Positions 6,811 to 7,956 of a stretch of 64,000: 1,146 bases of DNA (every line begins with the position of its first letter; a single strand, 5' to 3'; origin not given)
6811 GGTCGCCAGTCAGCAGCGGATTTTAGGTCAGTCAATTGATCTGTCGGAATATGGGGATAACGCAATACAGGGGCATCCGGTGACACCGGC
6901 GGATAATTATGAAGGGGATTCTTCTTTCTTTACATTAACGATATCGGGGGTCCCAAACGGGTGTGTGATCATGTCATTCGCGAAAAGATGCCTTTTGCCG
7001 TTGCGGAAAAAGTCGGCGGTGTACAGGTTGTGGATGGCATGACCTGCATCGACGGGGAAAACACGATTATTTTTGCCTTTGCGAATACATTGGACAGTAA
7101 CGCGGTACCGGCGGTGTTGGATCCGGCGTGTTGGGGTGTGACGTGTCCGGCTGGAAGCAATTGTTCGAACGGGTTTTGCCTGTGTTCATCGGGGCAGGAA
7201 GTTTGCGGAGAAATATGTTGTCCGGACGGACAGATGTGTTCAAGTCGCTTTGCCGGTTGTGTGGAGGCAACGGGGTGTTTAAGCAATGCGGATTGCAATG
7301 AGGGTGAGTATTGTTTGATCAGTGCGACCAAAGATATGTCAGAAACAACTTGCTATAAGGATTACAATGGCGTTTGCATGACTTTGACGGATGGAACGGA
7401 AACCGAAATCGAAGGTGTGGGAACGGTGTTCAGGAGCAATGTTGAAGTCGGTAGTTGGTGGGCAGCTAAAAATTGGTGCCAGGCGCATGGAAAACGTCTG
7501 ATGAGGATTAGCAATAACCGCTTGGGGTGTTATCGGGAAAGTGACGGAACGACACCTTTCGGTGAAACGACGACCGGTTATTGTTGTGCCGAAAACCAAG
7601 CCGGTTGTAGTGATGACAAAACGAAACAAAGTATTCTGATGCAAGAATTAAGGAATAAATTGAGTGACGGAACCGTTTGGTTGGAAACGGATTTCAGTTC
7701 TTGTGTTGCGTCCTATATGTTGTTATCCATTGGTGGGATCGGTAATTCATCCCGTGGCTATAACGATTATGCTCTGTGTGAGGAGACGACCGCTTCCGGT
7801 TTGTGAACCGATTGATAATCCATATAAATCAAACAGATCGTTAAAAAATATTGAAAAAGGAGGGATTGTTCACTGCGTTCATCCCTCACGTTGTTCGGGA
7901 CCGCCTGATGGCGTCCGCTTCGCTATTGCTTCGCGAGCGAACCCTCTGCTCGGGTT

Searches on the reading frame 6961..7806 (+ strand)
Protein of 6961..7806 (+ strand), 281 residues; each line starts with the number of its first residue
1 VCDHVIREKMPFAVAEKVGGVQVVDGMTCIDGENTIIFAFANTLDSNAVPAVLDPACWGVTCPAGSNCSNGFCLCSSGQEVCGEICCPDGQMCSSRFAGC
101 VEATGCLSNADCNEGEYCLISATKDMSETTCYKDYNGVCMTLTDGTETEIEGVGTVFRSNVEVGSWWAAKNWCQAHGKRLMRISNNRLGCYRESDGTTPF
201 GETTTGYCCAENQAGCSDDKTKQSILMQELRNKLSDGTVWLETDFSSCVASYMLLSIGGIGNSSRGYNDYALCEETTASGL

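Call 10: search_protein_families(library=pfam, proteins=[window:6961-7806:+], max_evalue=1)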
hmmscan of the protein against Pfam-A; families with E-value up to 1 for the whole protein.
window:6961-7806:+ (281 aa): 1 family
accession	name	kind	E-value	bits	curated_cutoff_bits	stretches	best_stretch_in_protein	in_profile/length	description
PF00677.23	Lum_binding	-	0.49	10.9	27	1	99-147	2-55/86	Lumazine binding domain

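Call 11: search_protein_families(library=ncbifam, proteins=[window:6961-7806:+], max_evalue=1)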
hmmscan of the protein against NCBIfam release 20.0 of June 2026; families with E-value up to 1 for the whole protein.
window:6961-7806:+ (281 aa): 1 family
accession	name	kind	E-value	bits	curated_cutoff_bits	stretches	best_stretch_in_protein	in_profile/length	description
TIGR04201.1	Myxo_Cys_RPT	repeat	0.017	15.3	25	1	105-118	4-17/22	Cys-rich repeat-containing protein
